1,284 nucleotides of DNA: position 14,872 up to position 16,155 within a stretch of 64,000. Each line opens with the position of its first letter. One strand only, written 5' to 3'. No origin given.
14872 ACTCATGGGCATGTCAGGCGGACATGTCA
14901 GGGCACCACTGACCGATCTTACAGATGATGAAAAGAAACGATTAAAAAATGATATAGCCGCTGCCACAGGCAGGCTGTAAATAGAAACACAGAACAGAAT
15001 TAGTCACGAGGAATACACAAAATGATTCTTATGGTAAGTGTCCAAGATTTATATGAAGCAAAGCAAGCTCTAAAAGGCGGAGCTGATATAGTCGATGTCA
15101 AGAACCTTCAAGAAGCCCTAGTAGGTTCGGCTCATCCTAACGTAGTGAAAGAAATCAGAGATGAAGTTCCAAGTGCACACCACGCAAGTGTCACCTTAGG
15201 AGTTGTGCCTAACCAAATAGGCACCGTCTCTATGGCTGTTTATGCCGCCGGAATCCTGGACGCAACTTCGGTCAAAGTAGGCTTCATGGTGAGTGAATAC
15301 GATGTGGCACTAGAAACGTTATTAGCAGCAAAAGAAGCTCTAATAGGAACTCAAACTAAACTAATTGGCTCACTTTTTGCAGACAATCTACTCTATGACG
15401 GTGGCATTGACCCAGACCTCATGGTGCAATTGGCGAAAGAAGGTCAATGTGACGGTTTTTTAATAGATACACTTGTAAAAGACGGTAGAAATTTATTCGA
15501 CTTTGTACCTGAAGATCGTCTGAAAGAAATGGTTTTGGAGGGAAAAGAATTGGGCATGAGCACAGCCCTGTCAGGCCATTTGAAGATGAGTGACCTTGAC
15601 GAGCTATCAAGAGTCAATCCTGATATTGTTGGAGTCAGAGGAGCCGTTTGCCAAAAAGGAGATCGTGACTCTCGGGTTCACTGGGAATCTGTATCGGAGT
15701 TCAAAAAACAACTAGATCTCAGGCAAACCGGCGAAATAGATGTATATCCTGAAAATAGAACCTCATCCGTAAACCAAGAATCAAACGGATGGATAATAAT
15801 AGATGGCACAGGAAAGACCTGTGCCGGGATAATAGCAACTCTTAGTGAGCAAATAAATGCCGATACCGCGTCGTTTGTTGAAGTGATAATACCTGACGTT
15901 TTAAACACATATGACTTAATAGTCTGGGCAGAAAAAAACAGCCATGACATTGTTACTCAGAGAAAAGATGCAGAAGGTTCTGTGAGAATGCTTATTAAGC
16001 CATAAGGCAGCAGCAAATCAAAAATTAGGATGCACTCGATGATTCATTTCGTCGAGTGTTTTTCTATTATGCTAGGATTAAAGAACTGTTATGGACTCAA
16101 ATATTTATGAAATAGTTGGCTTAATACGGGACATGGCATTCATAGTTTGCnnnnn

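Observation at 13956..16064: DHDPS-family aldolase plus MfnB-like synthase fused to a TusA-like sulfur-carrier-type domain, bracketed by a palindrome and a strong terminator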

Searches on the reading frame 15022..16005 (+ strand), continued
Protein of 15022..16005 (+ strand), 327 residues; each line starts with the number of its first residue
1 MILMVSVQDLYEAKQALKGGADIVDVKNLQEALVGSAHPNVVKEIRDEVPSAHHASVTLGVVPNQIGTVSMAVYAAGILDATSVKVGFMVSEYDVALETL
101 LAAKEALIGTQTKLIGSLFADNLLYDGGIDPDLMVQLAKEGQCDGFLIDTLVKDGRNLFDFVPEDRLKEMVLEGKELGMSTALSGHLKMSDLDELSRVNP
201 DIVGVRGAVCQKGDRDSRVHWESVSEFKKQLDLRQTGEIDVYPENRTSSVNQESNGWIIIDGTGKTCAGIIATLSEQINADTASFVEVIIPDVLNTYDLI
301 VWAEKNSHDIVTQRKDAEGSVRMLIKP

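Call 81: find_encoding_contigs(protein=P0359, flank=10000, max_places=1)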
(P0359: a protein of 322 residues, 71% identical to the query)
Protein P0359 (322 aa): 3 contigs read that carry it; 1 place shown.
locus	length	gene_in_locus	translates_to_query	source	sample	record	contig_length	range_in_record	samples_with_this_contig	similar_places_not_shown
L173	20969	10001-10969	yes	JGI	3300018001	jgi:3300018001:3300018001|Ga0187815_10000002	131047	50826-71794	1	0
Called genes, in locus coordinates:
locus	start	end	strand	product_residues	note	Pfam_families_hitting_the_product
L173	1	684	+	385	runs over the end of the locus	PF13191:AAA_16, PF13401:AAA_22, PF22703:Cdc6_lid, PF09079:WHD_Cdc6 (faint)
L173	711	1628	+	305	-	PF16881:LIAS_N (weak), PF04055:Radical_SAM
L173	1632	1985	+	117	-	-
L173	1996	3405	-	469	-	PF01909:NTP_transf_2, PF09249:tRNA_NucTransf2, PF21133:CAA_C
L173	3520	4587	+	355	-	PF04055:Radical_SAM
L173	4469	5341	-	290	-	PF01209:Ubie_methyltran, PF13489:Methyltransf_23, PF13649:Methyltransf_25, PF13847:Methyltransf_31, PF08241:Methyltransf_11, PF08242:Methyltransf_12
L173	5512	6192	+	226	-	-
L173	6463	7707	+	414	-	PF00909:Ammonium_transp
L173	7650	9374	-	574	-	PF00083:Sugar_tr, PF07690:MFS_1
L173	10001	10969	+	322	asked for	PF04476:4HFCP_synth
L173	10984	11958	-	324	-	PF00701:DHDPS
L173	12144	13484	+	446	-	PF00285:Citrate_synt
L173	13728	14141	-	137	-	PF04032:Rpr2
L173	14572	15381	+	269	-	-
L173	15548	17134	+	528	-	PF00749:tRNA-synt_1c, PF03950:tRNA-synt_1c_C, PF20974:tRNA-synt_1c_C2 (weak)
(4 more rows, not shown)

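Call 92: search_protein_families(library=ncbifam, proteins=[L172:12916-13743:-], max_evalue=0.00001)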
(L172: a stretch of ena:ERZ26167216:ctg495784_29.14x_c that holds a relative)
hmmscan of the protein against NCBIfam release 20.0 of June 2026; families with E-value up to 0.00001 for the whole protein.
L172:12916-13743:- (275 aa): 18 families
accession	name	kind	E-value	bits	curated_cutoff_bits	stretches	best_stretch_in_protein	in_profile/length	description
TIGR01475.1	ubiA_other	subfamily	3.3e-71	240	180.8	1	2-273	7-280/282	UbiA-like polyprenyltransferase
NF009526.0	PRK12888.1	equivalog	7.3e-69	232.5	364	1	4-271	22-292/301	4-hydroxybenzoate octaprenyltransferase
NF009524.0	PRK12886.1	equivalog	2.4e-68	230.6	387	1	4-272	15-283/291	prenyltransferase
NF041586.1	MqnP_DT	exception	1e-66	225.5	430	1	2-271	5-274/277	menaquinone biosynthesis prenyltransferase MqnP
NF041584.1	MqnP_SCO4491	exception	1.4e-61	208.7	420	1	4-271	10-280/285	menaquinone biosynthesis prenyltransferase MqnP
NF009515.0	PRK12874.1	equivalog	2.9e-51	174.6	392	1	5-273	16-288/291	4-hydroxybenzoate polyprenyltransferase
NF041585.1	MqnP_Cj_Hp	exception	1.1e-50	172.7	375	1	4-271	8-279/281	menaquinone biosynthesis prenyltransferase MqnP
NF009609.0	PRK13106.1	equivalog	2.1e-41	142.3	349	1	4-269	22-290/301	prenyltransferase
NF009532.0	PRK12895.1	equivalog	3.2e-35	121.9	414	1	2-267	8-274/286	prenyltransferase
TIGR01474.1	ubiA_proteo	equivalog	2.2e-24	86.4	275.45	1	10-267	18-275/282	4-hydroxybenzoate octaprenyltransferase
NF009517.0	PRK12876.1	equivalog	3.2e-23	82.6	419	1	11-263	29-286/300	prenyltransferase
TIGR01473.1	cyoE_ctaB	equivalog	6.4e-15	55.7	210.3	1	13-269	16-277/281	heme o synthase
NF009523.0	PRK12884.1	equivalog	2e-12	46.9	269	1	15-272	22-276/279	prenyltransferase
NF003349.0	PRK04375.1-2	equivalog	1.1e-11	44.5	246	1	16-166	44-197/318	heme o synthase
NF009521.0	PRK12882.1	equivalog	2.2e-09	36.9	296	1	7-269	15-276/280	geranylgeranylglycerol-phosphate geranylgeranyltransferase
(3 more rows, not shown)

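Call 94: search_protein_families(library=pfam, proteins=[L123:2743-4542:+, L123:4673-5995:+, L123:6033-7229:+, L123:7462-7980:+, L123:8325-8999:+, L123:11121-11909:+, L123:11946-12677:+, L123:13236-15215:-, L123:15643-17160:-, L123:17442-19325:+], max_evalue=0.0001)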
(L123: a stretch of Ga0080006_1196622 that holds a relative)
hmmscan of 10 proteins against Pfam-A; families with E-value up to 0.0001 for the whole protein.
L123:2743-4542:+ (599 aa): 0 families

L123:4673-5995:+ (440 aa): 1 family
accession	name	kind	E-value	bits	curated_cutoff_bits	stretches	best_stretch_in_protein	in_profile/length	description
PF00999.27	Na_H_Exchanger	-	6e-24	85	26.2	1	28-408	4-371/375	Sodium/hydrogen exchanger, transmembrane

L123:6033-7229:+ (398 aa): 1 family
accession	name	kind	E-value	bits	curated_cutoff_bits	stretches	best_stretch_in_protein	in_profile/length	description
PF07690.21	MFS_1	-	4e-37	128.4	33.4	2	24-235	6-228/347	Major Facilitator Superfamily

L123:7462-7980:+ (172 aa): 0 families

L123:8325-8999:+ (224 aa): 4 families
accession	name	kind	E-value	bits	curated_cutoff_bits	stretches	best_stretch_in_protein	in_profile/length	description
PF00239.26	Resolvase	-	2e-24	86.8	23.3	1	62-193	1-141/145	Resolvase, N terminal domain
PF12728.13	HTH_17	-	1.9e-10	41.3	27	1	11-54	5-47/51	Helix-turn-helix domain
PF00376.29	MerR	-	2e-09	37.6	28.2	1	11-44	3-37/38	MerR family regulatory protein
PF13411.12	MerR_1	-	4.1e-05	24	21.6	0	11-54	4-47/69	MerR HTH family regulatory protein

L123:11121-11909:+ (262 aa): 1 family
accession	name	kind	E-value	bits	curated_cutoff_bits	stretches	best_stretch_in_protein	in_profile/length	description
PF09335.16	VTT_dom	-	5.4e-22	79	33.9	1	89-215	1-122/123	VTT domain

L123:11946-12677:+ (243 aa): 1 family
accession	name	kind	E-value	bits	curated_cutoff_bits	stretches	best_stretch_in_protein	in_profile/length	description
PF01904.24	DUF72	-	2.3e-40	139.4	25.3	1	15-239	11-214/217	Protein of unknown function DUF72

L123:13236-15215:- (659 aa): 5 families
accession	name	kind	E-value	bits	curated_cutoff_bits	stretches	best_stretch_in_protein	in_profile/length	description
PF02737.24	3HCDH_N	-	1.1e-60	205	22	1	13-192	2-179/180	3-hydroxyacyl-CoA dehydrogenase, NAD binding domain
PF00378.25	ECH_1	-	7.5e-51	173.3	27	1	414-658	5-250/251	Enoyl-CoA hydratase/isomerase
PF00725.27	3HCDH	-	2.4e-33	114.9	22.1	2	195-288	1-97/97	3-hydroxyacyl-CoA dehydrogenase, C-terminal domain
PF16113.10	ECH_2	-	1.7e-30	107.2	27.2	1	425-586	12-177/335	Enoyl-CoA hydratase/isomerase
PF03446.21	NAD_binding_2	-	1.8e-06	28.5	21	1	13-130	2-98/161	NAD binding domain of 6-phosphogluconate dehydrogenase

L123:15643-17160:- (505 aa): 2 families
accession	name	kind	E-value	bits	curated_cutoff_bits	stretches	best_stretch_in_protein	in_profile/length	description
PF07690.21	MFS_1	-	1.3e-62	212.2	33.4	2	29-422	1-347/347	Major Facilitator Superfamily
PF00083.30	Sugar_tr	-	2.4e-09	37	22.3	1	55-195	42-189/452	Sugar (and other) transporter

L123:17442-19325:+ (627 aa): 6 families
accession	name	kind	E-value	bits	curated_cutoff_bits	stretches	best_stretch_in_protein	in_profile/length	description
PF00326.27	Peptidase_S9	-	1.1e-50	172.5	22.6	1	406-614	3-210/213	Prolyl oligopeptidase family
PF20434.5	BD-FAE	-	4.3e-08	33.4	26.8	1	383-571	8-215/215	BD-FAE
PF01738.24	DLH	-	2.5e-07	30.9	21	1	387-596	12-194/217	Dienelactone hydrolase family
PF05448.18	AXE1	-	3.5e-07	29.7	21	1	362-588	58-303/321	Acetyl xylan esterase (AXE1)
PF00561.26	Abhydrolase_1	-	1.1e-06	29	25.8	1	389-506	1-107/245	alpha/beta hydrolase fold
PF12146.15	Hydrolase_4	-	7.8e-05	22.5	27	0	390-496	6-105/239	Serine aminopeptidase, S33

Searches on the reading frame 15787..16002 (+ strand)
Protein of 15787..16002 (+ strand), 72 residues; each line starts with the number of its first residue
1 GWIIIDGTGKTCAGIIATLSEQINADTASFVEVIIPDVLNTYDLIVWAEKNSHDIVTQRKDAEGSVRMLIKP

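Call 22: search_solved_structures(query=A1, max_evalue=10, show_alignments=4)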
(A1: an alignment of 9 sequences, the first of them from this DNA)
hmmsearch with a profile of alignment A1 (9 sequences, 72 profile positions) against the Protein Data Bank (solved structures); distinct sequences matched with E-value up to 10: 7.
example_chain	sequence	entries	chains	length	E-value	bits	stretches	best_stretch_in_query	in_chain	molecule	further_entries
6dzp_E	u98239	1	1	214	0.61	13.5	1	31-45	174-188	50S ribosomal protein L4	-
4igv_A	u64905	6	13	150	0.61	13.5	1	4-56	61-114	Kirola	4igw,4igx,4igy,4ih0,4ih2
5o60_E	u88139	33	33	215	0.61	13.5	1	31-45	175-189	50S ribosomal protein L4 | Large ribosomal subunit protein uL4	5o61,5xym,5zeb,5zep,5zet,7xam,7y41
6dzi_E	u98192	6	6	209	0.61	13.5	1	31-45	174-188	50S ribosomal protein L4 | Large ribosomal subunit protein uL4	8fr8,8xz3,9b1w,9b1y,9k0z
7s0s_F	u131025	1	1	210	0.62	13.5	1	31-45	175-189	50S ribosomal protein L4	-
4ihr_A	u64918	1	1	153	0.63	13.5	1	4-56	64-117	Kirola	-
6wlw_1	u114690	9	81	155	1.9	12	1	7-46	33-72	V-type proton ATPase 16 kDa proteolipid subunit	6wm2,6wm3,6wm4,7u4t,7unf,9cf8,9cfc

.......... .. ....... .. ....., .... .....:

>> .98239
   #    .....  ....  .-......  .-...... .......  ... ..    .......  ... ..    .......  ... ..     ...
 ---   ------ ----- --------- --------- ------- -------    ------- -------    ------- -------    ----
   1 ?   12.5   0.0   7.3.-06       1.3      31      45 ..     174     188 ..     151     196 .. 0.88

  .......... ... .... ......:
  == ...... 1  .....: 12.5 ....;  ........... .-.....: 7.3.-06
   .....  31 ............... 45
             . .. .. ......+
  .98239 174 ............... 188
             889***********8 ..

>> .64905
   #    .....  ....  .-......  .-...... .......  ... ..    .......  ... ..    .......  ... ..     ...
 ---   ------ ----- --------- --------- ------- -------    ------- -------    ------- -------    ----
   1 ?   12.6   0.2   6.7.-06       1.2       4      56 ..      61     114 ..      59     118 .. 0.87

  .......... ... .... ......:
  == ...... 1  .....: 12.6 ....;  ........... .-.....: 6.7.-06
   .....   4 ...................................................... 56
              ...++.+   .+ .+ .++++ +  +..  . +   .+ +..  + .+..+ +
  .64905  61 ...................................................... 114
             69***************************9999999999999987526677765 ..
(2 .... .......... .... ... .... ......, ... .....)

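Call 23: search_protein_families(library=pfam, alignment_id=A1, max_evalue=1)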
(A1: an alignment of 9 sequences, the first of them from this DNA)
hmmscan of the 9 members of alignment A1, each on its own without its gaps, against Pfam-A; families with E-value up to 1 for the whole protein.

A. member 1, seq(72 aa): 1 family
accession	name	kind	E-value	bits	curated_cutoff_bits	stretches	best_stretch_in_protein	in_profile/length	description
PF01206.22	TusA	-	0.0022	18.2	28.6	1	4-71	2-69/70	Sulfurtransferase TusA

B. families by the number of members that match (of 9 scanned): 2 families
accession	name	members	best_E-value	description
PF01206.22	TusA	9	8.5e-07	Sulfurtransferase TusA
PF00137.26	ATP-synt_C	2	0.066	ATP synthase subunit C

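Call 27: find_related_loci(query=A1, collection=genome_contigs, flank=8000)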
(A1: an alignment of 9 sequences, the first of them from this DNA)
Query A1 (72 aa) in genome_contigs; peptide patterns used: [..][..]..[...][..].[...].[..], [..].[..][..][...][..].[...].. (x = any residue, [..] = any of these).
502 stretches matched a pattern; 431 encode a relative of the query (tblastn E <= 1e-3); the best 80 are kept; 80 distinct loci.
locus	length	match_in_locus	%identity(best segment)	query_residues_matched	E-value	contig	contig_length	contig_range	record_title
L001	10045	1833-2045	92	2-72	2e-41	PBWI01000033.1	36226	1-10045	MAG: Chloroflexota bacterium isolate RS820 7434, whole genome shotgun sequence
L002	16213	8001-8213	90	2-72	8e-41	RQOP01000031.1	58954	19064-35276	MAG: SAR202 cluster bacterium isolate OSU_BB09 BB09_031, whole genome shotgun sequence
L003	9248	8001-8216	89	1-72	2e-40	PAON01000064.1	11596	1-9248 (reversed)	MAG: Dehalococcoidia bacterium isolate SAT215 316610, whole genome shotgun sequence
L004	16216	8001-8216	90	1-72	7e-41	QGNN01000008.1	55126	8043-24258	MAG: Chloroflexi bacterium isolate SAR202-II-177A Ga0133547_10002475, whole genome shotgun sequence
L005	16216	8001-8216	86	1-72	7e-40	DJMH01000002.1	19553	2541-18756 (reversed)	MAG TPA_asm: Dehalococcoidia bacterium UBA6495 UBA6495_contig_19449, whole genome shotgun sequence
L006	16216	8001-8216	86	1-72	7e-40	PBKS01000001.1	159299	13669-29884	MAG: Chloroflexota bacterium isolate SP262 113586, whole genome shotgun sequence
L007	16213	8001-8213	87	2-72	1e-39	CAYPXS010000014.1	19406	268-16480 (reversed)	MAG TPA_asm: uncultured Dehalococcoidia bacterium isolate binchicken_co46_665 genome assembly, contig: NODE_5153_length_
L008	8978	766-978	89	2-72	1e-39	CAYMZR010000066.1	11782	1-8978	MAG TPA_asm: uncultured Dehalococcoidia bacterium isolate binchicken_co141_86 genome assembly, contig: NODE_21764_length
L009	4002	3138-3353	86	1-72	5e-39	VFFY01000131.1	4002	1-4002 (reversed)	MAG: SAR202 cluster bacterium isolate OSU_TB12 TB12_131, whole genome shotgun sequence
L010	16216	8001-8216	81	1-72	3e-38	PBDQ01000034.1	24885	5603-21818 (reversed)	MAG: Chloroflexota bacterium isolate SP343 142556, whole genome shotgun sequence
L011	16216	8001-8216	83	1-72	9e-38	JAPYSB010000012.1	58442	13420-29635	MAG: Dehalococcoidia bacterium isolate PW3.metabat2.87 PW3_806_length_58442_cov_10.733023, whole genome shotgun sequence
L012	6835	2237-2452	79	1-72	3e-37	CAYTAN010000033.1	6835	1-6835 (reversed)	MAG TPA_asm: uncultured Dehalococcoidia bacterium isolate SRP092796_co3_621 genome assembly, contig: NODE_27627_length_6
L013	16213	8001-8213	80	2-72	3e-37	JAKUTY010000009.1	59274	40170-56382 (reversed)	MAG: SAR202 cluster bacterium isolate ALOHA_A2.5_119 A2.5-SAR202-9_9, whole genome shotgun sequence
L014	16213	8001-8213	82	2-72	2e-37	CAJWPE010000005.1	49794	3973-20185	MAG TPA_asm: uncultured Chloroflexi bacterium isolate ERR598983_bin.11_MetaBAT_v2.12.1_MAG genome assembly, contig: NODE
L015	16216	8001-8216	78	1-72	1e-36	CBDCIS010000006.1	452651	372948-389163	MAG: Dehalococcoidia bacterium isolate 8e13df92-f4f3-4e34-85da-b913360e8956 genome assembly, contig: contig_6, whole gen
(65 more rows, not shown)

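Call 40: predict_structure(alignment_id=A1)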
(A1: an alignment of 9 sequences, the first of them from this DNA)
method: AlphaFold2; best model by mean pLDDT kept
length: 72 residues; sequences in the alignment: 9
mean_pLDDT: 94.4   pTM: 0.79
mean pLDDT of the five models: 94.4, 92.9, 92.6, 92.3, 89.8
residues with pLDDT >= 90: 66; 70-90: 6; 50-70: 0; < 50: 0
segments of 3 or more residues with pLDDT < 50: none
pLDDT, mean of each block of 10 residues (from residue 1): 93 95 94 93 95 96 95 94
secondary structure, 60 per line:
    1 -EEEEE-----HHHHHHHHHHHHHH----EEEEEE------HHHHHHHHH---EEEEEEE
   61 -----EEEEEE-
elements in order: E2-6 H12-25 E30-35 H42-50 E54-60 E66-71

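Call 43: fold_search(model_id=the predicted structure, library=pdb)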
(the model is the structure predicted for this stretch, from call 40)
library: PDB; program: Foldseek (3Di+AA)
matches with E <= 10: 792; with E <= 0.001: 0
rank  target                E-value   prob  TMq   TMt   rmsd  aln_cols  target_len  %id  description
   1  1dcj_MODEL_1_A        1.4e-02  1.00  0.78  0.70   2.1        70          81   18  SOLUTION STRUCTURE OF YHHP, A NOVEL ESCHERICHIA COLI PROTEIN IMPLICATED IN THE CELL DIVISION (released 2001-07-18)
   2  3gnl_B                2.9e-02  0.99  0.61  0.23   3.5        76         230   21  Structure of uncharacterized protein (LMOf2365_1472) from Listeria monocytogenes serotype 4b (released 2009-04-21)
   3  3lvj_C                4.3e-02  1.00  0.79  0.75   2.2        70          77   17  Crystal Structure of E.coli IscS-TusA complex (form 1) (released 2010-04-21)
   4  3lvk_B                5.6e-02  1.00  0.80  0.76   2.1        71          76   18  Crystal Structure of E.coli IscS-TusA complex (form 2) (released 2010-04-21)
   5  8k1r_B                8.9e-02  1.00  0.79  0.16   2.0        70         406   16  YeeE(TsuA)-YeeD(TsuB) complex for thiosulfate uptake (released 2024-03-27)
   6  8j4c_A                8.9e-02  0.99  0.74  0.16   2.5        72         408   15  YeeE(TsuA)-YeeD(TsuB) complex for thiosulfate uptake (released 2024-03-27)
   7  3fri                  1.0e-01  0.80  0.48  0.19   5.0        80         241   15  Structure of the 16S rRNA methylase RmtB, I222 (released 2009-08-11)
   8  3gnl_A                1.2e-01  0.94  0.61  0.23   3.5        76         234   21  Structure of uncharacterized protein (LMOf2365_1472) from Listeria monocytogenes serotype 4b (released 2009-04-21)
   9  3ku1_A                1.2e-01  0.92  0.61  0.25   3.4        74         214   20  Crystal structure of Streptococcus pneumoniae Sp1610, a putative tRNA (m1A22) methyltransferase, in complex with S-ade (released 2009-12-22)
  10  3hz7                  1.3e-01  1.00  0.81  0.79   1.9        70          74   17  Crystal Structure of the SirA-like protein (DSY4693) from Desulfitobacterium hafniense, Northeast Structural Genomics Co (released 2009-07-07)
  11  3frh                  1.3e-01  0.57  0.44  0.17   5.4        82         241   12  Structure of the 16S rRNA methylase RmtB, P21 (released 2009-08-11)
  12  6q56_A                1.4e-01  0.87  0.57  0.22   3.5        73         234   15  Crystal structure of the B. subtilis M1A22 tRNA methyltransferase TrmK (released 2019-03-27)
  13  3grz_B                1.6e-01  0.95  0.62  0.27   3.1        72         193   15  CRYSTAL STRUCTURE OF ribosomal protein L11 methylase FROM Lactobacillus delbrueckii subsp. bulgaricus (released 2009-04-07)
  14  8k1r_A                2.1e-01  0.98  0.74  0.16   2.4        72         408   14  YeeE(TsuA)-YeeD(TsuB) complex for thiosulfate uptake (released 2024-03-27)
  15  5c37_C                2.1e-01  0.98  0.72  0.10   2.8        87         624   13  Structure of the beta-ketoacyl reductase domain of human fatty acid synthase bound to a spiro-imidazolone inhibitor (released 2016-06-22)
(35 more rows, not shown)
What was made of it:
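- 15790..16005 (+): Gene 2, C-terminal TusA-like domain (aa 257-327) plus stop codon. The invariant Cys267 is encoded at 15820-15822. AF2 pLDDT 94; TM 0.78-0.81 to 1dcj, 3lvk, 8k1r and 3hz7 (calls 40, 43).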
